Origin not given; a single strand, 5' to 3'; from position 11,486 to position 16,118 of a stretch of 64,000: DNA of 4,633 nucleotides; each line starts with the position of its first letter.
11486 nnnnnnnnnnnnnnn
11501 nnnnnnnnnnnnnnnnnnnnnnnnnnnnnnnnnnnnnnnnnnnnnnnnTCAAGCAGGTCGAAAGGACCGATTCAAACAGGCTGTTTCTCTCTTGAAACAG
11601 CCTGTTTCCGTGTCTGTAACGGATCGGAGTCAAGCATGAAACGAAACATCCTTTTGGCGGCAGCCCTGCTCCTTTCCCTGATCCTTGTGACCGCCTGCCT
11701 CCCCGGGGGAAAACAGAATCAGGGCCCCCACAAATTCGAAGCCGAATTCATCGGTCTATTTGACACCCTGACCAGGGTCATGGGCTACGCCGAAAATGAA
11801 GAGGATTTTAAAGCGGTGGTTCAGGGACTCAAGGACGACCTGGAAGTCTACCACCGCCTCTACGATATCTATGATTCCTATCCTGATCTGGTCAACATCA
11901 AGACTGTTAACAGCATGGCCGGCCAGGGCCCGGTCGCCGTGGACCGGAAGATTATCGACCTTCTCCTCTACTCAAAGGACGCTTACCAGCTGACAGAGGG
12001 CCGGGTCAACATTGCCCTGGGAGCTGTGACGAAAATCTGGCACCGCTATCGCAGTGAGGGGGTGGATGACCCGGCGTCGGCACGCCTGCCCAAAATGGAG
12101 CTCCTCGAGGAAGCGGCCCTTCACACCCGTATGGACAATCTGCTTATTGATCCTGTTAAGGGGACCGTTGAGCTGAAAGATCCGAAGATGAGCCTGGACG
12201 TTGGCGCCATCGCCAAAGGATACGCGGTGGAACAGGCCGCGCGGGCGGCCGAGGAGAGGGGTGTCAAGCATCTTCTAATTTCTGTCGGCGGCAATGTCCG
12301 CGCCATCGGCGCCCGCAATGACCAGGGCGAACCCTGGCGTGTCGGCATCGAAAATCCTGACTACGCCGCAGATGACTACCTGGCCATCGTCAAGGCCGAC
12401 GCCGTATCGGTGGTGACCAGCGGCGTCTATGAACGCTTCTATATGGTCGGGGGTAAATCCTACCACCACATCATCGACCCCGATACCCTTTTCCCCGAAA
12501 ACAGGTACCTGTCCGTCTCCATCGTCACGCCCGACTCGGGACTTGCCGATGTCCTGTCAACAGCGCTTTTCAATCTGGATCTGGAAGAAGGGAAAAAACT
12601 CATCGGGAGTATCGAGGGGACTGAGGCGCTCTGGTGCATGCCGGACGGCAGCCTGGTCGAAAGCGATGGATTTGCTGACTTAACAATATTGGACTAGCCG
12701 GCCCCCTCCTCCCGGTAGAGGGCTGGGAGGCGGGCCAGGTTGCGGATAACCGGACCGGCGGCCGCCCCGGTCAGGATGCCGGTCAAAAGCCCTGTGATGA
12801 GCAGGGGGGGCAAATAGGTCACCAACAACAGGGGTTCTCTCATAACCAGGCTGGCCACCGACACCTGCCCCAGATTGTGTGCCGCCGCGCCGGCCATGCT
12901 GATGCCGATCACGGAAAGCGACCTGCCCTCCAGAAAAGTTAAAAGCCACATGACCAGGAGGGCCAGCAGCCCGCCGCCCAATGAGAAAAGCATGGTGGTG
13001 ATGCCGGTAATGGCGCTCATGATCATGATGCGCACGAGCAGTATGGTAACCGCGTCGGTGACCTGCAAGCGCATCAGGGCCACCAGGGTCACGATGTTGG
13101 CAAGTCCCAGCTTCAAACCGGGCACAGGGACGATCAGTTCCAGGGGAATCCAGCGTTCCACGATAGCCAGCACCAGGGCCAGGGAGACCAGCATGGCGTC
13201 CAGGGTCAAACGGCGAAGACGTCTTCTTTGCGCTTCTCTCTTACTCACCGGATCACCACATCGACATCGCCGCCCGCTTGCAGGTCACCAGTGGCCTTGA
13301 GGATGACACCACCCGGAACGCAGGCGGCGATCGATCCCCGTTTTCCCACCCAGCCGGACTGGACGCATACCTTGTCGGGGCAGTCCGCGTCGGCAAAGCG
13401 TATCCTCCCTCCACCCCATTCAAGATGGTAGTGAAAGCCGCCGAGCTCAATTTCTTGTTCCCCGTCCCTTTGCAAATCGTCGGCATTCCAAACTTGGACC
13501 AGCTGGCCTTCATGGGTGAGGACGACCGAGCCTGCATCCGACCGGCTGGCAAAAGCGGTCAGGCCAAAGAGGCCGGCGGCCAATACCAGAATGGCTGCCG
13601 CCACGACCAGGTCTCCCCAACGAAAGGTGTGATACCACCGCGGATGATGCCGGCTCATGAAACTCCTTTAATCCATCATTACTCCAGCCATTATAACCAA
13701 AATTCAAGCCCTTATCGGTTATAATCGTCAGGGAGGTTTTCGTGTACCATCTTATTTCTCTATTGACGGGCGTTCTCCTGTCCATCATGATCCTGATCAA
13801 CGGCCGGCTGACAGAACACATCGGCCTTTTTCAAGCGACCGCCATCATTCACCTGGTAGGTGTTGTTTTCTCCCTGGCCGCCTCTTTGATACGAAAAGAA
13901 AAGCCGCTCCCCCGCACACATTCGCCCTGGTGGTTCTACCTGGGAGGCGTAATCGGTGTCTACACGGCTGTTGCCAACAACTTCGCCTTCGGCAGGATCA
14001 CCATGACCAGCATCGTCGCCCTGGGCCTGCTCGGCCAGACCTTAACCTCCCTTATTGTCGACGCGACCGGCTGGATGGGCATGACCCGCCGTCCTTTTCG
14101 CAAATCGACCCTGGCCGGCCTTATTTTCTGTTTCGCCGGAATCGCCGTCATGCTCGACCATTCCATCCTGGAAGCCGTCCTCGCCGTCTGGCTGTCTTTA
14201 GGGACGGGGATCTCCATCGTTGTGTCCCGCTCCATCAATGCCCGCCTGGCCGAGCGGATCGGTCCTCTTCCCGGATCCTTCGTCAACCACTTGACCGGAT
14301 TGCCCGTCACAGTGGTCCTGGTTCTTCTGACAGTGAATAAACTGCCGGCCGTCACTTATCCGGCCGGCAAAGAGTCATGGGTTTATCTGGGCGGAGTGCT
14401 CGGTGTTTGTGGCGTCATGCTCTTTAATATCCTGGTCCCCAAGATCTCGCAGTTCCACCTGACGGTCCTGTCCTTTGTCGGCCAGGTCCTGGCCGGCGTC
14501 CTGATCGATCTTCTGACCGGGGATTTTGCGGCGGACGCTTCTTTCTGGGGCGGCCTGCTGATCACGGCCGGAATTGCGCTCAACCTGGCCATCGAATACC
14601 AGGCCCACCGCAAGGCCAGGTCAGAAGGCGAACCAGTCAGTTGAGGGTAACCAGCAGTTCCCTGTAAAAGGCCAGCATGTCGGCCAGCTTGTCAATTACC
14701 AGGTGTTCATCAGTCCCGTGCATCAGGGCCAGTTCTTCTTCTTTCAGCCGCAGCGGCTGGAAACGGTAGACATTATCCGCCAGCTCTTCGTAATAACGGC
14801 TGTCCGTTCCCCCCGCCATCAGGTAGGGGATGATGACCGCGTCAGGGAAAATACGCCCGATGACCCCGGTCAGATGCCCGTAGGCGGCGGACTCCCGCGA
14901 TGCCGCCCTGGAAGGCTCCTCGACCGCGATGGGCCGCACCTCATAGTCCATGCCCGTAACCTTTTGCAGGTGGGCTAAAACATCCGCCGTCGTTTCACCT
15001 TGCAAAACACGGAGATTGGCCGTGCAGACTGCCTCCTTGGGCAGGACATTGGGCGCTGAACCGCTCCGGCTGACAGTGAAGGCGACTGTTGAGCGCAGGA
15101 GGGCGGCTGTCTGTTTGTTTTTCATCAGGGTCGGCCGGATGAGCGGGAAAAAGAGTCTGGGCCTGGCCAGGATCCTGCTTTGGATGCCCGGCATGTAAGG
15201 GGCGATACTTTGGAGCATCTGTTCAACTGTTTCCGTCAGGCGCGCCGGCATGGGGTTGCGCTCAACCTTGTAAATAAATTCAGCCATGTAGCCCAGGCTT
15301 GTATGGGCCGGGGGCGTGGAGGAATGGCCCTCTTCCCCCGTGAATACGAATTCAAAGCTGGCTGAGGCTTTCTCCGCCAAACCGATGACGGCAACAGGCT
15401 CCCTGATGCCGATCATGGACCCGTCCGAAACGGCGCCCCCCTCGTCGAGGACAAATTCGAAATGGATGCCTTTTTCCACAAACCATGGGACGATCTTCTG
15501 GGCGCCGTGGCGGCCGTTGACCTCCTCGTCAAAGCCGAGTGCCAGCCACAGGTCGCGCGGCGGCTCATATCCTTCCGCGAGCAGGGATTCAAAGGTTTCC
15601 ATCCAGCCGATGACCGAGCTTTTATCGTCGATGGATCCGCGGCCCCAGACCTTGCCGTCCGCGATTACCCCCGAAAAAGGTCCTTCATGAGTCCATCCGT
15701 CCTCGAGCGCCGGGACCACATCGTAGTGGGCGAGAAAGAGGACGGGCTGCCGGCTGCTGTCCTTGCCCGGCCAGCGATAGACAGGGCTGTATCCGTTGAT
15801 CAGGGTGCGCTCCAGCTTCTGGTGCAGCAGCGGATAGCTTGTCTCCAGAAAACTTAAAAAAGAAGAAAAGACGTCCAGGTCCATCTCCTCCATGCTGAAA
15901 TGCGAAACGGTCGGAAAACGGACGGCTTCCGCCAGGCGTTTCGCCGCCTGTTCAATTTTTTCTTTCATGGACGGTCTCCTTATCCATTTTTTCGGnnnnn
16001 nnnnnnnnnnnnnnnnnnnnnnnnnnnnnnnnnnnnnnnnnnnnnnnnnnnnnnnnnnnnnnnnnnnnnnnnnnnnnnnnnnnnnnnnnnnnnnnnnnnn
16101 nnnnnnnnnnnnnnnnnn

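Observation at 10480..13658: Putative extracytosolic flavinylation module: duplicated PplA-like lipoprotein with non-canonical acceptor motifs, ApbE, a Gx-transmembrane protein and a NusG-II protein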

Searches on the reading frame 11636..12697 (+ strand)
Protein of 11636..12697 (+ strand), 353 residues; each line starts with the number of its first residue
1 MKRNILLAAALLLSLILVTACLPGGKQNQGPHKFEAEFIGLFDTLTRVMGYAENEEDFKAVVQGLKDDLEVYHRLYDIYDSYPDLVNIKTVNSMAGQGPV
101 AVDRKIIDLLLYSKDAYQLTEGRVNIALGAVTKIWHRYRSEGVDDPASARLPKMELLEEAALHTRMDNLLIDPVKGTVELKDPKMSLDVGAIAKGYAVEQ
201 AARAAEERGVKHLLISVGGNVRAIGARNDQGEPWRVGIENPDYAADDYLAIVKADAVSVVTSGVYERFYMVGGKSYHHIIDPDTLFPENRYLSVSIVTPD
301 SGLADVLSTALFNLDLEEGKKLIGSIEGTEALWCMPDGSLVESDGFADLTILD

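Call 3: search_protein_families(library=pfam, proteins=[window:11636-12697:+], max_evalue=1)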
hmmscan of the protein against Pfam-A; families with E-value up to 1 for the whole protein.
window:11636-12697:+ (353 aa): 1 family
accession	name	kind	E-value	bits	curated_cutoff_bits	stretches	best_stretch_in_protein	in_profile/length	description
PF02424.20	ApbE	-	2.1e-67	227.9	25.6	1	65-333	13-266/266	ApbE family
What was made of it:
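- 11636..12697 (+): ApbE/FmnB-type FAD:protein FMN transferase, a lipoprotein (lipobox VTAC). Pfam PF02424 at 2.1e-67 (call 3).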

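Call 4: search_protein_families(library=ncbifam, proteins=[window:11636-12697:+], max_evalue=1)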
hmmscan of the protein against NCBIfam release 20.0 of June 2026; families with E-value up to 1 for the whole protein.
window:11636-12697:+ (353 aa): 1 family
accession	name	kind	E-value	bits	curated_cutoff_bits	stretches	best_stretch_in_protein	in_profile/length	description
NF007774.0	PRK10461.1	equivalog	6.8e-29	100.8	498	1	10-323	9-317/351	FAD:protein FMN transferase ApbE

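Call 89: search_solved_structures(query=window:11636-12697:+, max_evalue=1e-10)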
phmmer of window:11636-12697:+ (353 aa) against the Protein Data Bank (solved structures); distinct sequences matched with E-value up to 1e-10: 13.
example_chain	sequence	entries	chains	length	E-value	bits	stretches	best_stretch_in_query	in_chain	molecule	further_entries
4xdt_A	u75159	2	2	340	4.6e-36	128.3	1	44-349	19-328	FAD:protein FMN transferase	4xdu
4ifu_A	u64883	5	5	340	4.5e-35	125.1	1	83-349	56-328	FAD:protein FMN transferase | Thiamine biosynthesis lipoprotein ApbE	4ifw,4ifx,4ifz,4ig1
7mgt_A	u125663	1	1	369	5.5e-35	124.8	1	83-349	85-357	FAD:protein FMN transferase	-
4xdr_A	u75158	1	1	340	5.8e-34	121.4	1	83-349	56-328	FAD:protein FMN transferase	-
7esa_A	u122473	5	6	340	1.2e-33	120.4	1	87-346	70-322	FAD:protein FMN transferase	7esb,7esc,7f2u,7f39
1vrm_A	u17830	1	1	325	1.2e-29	107.3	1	88-340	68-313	hypothetical protein TM1553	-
4xgw_A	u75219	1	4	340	2.8e-25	92.9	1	91-324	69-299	FAD:protein FMN transferase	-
2o18_A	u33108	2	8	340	1e-24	91.1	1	91-324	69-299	Thiamine biosynthesis lipoprotein apbE | FAD:protein FMN transferase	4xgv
4xgx_A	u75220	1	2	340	1.9e-24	90.2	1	94-324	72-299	FAD:protein FMN transferase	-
3pnd_A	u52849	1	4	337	3.1e-24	89.4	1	95-338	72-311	Thiamine biosynthesis lipoprotein ApbE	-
6nxi_A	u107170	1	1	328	5.8e-23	85.3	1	82-321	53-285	FAD:protein FMN transferase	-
6nxj_A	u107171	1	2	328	1.5e-21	80.6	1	82-321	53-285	FAD:protein FMN transferase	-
5mgy_H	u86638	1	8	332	1.4e-18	70.9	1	149-335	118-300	FAD:protein FMN transferase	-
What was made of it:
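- On ApbE / FmnB FAD:protein FMN transferase (PF02424): Solved relatives are 4XDT, 4IFU, 7ESA and 1VRM, at E from 1e-36 to 1e-30 (call 89).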

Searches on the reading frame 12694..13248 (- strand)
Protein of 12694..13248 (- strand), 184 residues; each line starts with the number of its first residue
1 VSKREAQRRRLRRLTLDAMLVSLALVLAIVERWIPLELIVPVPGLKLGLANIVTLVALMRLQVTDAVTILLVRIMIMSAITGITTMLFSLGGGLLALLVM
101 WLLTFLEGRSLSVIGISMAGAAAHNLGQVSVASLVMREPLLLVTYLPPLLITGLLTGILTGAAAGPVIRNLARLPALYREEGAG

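Call 3: search_protein_families(library=pfam, proteins=[window:12694-13248:-], max_evalue=1)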
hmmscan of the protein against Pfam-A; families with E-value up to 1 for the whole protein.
window:12694-13248:- (184 aa): 1 family
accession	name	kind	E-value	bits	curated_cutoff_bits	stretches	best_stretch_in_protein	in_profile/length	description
PF07456.16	Hpre_diP_synt_I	-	6.7e-38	130.5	30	1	20-164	1-144/147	Heptaprenyl diphosphate synthase component I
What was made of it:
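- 12694..13248 (-): EetB homolog (Hpre_diP_synt_I, 'Gx transporter'): the ECF S-component-like FAD-binding subunit of the FAD exporter. Pfam PF07456 at 6.7e-38 (call 3).
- Checked: Hpre_diP_synt_I: 12694-13248 on the minus strand, 130.5 bits (call 3).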

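Call 4: search_protein_families(library=ncbifam, proteins=[window:12694-13248:-], max_evalue=1)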
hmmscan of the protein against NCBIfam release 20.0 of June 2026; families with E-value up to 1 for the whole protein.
window:12694-13248:- (184 aa): 2 families
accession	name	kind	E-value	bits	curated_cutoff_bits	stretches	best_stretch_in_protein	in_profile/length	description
NF046054.1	memb_MPN527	equivalog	0.12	12.5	80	1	12-103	3-90/211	MPN527 family putative ECF transporter permease subunit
TIGR02739.1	TraF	equivalog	0.31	10.3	204.6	1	98-151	168-219/256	type-F conjugative transfer system pilin assembly protein TraF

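Call 90: search_solved_structures(query=window:12694-13248:-, max_evalue=1)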
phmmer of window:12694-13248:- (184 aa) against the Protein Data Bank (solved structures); distinct sequences matched with E-value up to 1: 0.

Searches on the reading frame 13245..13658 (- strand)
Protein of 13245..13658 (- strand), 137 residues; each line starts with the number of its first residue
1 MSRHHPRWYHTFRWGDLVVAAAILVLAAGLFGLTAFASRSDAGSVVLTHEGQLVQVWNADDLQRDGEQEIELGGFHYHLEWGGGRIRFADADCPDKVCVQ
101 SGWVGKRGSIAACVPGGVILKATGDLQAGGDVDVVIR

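Call 3: search_protein_families(library=pfam, proteins=[window:13245-13658:-], max_evalue=1)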
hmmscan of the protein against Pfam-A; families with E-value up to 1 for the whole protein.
window:13245-13658:- (137 aa): 1 family
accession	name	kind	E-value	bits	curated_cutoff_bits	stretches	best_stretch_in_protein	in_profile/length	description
PF07009.16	NusG_II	-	1.7e-17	63.9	29.6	1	22-124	3-105/107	NusG domain II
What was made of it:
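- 13245..13658 (-): EetA homolog (membrane-anchored NusG_II protein), translationally coupled to eetB through a GTGA overlap. Pfam PF07009 at 1.7e-17 (call 3).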

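Call 4: search_protein_families(library=ncbifam, proteins=[window:13245-13658:-], max_evalue=1)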
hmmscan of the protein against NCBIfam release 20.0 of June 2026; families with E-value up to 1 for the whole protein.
window:13245-13658:- (137 aa): 2 families
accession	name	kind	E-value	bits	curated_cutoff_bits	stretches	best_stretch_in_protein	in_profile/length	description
NF038083.1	CU044_5270_fam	subfamily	0.017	15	100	1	6-92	25-115/284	CU044_5270 family protein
NF033634.1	SLATT_1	domain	0.16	11.9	41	1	2-34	17-47/132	SLATT domain-containing protein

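Call 91: search_solved_structures(query=window:13245-13658:-, max_evalue=1)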
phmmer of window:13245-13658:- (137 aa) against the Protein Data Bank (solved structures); distinct sequences matched with E-value up to 1: 4.
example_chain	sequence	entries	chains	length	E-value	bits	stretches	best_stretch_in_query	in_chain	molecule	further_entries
4obi_A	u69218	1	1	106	8e-06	29.1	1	52-121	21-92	Uncharacterized protein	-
2kpp_A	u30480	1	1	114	1.6e-05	28.1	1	69-133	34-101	Lin0431 protein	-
3ld7_A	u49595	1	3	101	3.1e-05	27.2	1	69-121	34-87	Lin0431 protein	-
4esn_A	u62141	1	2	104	3.1e-05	27.2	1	49-128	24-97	hypothetical protein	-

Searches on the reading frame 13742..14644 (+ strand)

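Call 3: search_protein_families(library=pfam, proteins=[window:13742-14644:+], max_evalue=1)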
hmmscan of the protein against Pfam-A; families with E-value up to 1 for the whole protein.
window:13742-14644:+ (300 aa): 3 families
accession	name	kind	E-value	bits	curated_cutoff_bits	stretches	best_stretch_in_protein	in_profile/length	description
PF04657.19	DMT_YdcZ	-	2.4e-50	170.9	24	2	2-135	2-139/140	Putative inner membrane exporter, YdcZ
PF00892.27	EamA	-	1.2e-07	32.5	28.2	2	4-138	5-134/135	EamA-like transporter family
PF24648.1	DUF7641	-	0.26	12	27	1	14-106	25-117/125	Domain of unknown function (DUF7641)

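Call 4: search_protein_families(library=ncbifam, proteins=[window:13742-14644:+], max_evalue=1)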
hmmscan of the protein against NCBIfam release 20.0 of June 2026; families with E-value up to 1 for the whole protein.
window:13742-14644:+ (300 aa): 0 families

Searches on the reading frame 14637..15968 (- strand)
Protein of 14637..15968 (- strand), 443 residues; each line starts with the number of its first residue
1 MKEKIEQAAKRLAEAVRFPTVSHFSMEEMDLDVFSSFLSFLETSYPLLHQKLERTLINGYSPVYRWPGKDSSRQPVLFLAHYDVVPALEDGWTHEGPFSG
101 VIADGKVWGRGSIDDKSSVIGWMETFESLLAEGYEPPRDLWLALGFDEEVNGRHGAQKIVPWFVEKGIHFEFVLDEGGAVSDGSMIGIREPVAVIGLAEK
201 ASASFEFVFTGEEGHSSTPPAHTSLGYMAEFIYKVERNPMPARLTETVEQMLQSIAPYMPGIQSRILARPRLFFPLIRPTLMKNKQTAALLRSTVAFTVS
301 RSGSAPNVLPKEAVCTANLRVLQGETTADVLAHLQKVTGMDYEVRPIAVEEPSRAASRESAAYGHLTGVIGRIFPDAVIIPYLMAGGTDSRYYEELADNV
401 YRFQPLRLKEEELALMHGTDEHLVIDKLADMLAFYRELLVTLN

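Call 55: search_protein_families(library=pfam, proteins=[window:14637-15968:-], max_evalue=0.00001)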
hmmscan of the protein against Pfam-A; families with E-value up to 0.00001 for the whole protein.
window:14637-15968:- (443 aa): 2 families
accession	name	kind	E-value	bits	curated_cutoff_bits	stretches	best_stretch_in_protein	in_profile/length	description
PF01546.33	Peptidase_M20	-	1.8e-27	97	24.6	1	77-439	1-204/206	Peptidase family M20/M25/M40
PF07687.19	M20_dimer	-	1.2e-10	41.7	21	1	198-337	2-98/107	Peptidase dimerisation domain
